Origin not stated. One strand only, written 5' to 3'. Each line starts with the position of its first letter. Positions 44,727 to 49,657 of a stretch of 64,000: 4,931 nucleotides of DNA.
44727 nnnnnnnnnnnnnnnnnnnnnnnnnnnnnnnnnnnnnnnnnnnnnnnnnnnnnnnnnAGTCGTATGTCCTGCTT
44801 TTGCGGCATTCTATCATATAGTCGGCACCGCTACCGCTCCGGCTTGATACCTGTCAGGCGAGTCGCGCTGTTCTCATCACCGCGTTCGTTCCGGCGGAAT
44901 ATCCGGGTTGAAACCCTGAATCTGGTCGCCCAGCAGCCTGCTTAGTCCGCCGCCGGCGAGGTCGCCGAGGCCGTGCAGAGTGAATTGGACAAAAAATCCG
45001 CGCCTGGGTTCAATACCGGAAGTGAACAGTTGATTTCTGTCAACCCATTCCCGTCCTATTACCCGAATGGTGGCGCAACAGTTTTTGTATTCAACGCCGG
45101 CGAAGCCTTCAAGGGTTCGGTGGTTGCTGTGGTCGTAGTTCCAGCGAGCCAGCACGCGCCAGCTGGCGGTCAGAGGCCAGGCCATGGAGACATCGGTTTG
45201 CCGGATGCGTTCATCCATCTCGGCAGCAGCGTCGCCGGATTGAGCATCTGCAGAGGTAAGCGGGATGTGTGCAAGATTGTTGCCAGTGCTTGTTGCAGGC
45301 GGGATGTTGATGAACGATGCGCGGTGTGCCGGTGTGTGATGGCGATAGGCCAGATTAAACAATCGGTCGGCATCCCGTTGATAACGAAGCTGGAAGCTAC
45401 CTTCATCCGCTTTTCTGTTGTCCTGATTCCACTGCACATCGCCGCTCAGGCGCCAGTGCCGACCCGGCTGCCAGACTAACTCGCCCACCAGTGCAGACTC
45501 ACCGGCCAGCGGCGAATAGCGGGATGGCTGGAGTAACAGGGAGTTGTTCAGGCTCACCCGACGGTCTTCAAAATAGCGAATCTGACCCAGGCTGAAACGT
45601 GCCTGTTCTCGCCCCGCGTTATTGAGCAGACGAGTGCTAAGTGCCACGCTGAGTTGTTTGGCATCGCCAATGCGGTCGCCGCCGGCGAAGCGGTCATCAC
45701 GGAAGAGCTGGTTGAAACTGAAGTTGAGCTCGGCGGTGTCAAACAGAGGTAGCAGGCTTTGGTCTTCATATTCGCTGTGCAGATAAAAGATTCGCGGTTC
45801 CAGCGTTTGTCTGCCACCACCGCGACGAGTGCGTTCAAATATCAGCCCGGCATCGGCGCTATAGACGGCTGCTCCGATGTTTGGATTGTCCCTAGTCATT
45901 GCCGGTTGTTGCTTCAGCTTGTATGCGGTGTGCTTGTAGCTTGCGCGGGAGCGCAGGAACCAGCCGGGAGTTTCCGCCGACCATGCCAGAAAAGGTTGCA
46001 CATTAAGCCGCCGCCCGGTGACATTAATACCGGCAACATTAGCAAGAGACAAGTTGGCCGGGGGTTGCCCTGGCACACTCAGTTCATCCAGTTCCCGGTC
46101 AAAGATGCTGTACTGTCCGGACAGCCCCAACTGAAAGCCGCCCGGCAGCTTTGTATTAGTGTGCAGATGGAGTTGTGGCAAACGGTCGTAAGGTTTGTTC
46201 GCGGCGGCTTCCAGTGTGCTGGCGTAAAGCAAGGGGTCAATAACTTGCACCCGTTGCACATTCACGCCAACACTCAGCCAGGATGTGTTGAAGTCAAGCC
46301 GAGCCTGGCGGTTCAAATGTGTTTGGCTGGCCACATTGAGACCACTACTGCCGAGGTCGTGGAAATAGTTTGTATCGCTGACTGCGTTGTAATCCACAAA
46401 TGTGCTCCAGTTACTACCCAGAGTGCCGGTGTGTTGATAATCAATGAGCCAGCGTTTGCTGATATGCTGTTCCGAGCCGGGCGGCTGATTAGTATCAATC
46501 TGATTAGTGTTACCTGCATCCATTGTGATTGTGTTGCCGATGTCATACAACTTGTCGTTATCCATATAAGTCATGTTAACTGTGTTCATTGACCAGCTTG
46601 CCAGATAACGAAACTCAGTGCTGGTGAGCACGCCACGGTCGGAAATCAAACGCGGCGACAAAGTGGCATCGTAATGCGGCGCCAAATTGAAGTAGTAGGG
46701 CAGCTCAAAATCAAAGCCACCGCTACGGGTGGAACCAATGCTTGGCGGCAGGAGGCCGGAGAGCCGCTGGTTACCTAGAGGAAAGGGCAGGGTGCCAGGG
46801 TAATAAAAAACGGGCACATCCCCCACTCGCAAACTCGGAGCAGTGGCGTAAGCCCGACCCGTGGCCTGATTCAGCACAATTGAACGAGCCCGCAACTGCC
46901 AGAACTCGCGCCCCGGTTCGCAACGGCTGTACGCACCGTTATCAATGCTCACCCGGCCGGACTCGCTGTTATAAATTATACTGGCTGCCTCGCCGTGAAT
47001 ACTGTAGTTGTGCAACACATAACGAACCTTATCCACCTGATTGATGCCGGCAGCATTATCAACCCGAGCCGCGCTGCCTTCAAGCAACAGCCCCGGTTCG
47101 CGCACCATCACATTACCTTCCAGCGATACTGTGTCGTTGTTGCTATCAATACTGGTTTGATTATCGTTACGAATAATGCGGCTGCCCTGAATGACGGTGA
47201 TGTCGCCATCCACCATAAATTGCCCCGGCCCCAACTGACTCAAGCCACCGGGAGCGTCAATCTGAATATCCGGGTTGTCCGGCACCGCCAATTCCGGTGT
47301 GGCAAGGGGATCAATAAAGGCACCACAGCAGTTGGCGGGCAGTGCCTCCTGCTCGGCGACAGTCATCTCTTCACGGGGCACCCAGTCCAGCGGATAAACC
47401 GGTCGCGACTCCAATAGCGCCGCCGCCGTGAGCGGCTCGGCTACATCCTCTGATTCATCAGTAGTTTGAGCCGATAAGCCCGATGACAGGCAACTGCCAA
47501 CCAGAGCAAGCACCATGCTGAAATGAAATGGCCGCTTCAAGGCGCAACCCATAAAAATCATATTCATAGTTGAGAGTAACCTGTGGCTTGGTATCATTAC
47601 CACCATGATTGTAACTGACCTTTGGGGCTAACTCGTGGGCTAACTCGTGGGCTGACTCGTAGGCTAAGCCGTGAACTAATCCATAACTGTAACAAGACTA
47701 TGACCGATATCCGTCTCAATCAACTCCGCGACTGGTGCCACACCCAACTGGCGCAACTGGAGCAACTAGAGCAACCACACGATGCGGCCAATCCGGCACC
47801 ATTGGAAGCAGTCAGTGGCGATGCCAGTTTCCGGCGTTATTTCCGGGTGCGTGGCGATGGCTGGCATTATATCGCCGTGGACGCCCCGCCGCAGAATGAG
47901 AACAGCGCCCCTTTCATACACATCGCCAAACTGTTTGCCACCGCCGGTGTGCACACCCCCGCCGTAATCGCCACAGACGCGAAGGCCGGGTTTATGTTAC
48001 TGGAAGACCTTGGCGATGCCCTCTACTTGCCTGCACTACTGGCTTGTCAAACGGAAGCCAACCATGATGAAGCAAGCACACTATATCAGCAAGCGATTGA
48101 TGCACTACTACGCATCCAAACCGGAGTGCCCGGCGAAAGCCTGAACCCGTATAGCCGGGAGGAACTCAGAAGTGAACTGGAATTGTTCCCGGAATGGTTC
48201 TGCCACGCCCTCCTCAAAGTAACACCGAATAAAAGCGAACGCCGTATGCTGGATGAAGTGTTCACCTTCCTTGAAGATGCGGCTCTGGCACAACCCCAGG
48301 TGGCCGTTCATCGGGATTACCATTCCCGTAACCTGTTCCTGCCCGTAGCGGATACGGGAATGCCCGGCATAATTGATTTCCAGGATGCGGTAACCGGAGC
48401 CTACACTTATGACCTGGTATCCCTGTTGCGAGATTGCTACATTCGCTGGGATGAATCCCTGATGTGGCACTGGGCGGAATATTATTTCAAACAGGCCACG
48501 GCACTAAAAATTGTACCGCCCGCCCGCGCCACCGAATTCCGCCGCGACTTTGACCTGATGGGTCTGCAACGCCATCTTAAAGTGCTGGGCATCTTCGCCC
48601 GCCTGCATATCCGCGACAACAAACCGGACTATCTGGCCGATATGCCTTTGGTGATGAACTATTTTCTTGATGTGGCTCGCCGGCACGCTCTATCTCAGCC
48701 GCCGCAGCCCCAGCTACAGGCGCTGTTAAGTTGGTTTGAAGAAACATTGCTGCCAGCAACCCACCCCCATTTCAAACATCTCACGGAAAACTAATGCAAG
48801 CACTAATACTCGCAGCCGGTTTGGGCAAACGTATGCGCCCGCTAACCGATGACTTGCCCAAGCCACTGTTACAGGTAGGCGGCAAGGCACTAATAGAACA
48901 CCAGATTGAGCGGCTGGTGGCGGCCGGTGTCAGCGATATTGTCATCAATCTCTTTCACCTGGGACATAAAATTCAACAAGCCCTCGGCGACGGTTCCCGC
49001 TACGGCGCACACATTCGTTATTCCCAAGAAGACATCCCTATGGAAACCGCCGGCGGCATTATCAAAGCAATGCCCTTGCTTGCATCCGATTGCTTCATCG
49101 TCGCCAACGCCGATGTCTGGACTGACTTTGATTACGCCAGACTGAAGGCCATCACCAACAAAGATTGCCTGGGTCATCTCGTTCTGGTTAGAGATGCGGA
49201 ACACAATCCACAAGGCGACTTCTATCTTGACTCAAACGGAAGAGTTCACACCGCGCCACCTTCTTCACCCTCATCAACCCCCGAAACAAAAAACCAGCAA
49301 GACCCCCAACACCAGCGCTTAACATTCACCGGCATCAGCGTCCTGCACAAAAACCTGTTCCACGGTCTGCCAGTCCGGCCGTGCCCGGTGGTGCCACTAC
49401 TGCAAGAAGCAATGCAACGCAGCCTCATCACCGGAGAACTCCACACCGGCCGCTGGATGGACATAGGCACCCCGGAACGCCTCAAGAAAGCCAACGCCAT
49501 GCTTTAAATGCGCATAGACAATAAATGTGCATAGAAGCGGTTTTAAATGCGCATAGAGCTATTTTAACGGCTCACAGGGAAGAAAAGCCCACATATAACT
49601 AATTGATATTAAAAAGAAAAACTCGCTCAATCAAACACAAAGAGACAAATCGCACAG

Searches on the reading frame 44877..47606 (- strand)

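Call 65: search_protein_families(library=pfam, proteins=[window:44877-47606:-], max_evalue=0.00001)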
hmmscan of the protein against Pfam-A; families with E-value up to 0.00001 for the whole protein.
window:44877-47606:- (909 aa): 1 family
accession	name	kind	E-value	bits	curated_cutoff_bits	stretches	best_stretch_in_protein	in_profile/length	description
PF04453.20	LptD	-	1.2e-87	295.1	22.4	1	384-816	2-384/384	LPS transport system D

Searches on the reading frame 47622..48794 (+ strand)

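Call 65: search_protein_families(library=pfam, proteins=[window:47622-48794:+], max_evalue=0.00001)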
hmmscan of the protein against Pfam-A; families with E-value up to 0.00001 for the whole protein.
window:47622-48794:+ (390 aa): 1 family
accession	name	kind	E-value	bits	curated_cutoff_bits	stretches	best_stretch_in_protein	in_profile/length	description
PF01636.29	APH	-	8.9e-30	104.6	23.2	1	61-288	2-229/239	Phosphotransferase enzyme family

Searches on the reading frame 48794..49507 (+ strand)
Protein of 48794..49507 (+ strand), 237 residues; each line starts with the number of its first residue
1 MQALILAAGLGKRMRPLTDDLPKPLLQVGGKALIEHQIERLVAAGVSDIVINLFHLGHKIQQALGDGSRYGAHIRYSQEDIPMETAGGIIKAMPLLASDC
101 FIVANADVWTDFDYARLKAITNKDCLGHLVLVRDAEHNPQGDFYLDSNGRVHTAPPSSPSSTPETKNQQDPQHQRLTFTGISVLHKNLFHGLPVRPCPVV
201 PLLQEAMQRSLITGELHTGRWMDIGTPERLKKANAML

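Call 65: search_protein_families(library=pfam, proteins=[window:48794-49507:+], max_evalue=0.00001)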
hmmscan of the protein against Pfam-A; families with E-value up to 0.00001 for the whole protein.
window:48794-49507:+ (237 aa): 2 families
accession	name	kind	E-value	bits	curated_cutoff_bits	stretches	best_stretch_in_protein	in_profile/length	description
PF00483.29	NTP_transferase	-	1.1e-23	84.5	21.2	1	3-141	2-147/245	Nucleotidyl transferase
PF12804.13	NTP_transf_3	-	3.8e-12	47.1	27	1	3-108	1-96/160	MobA-like NTP transferase domain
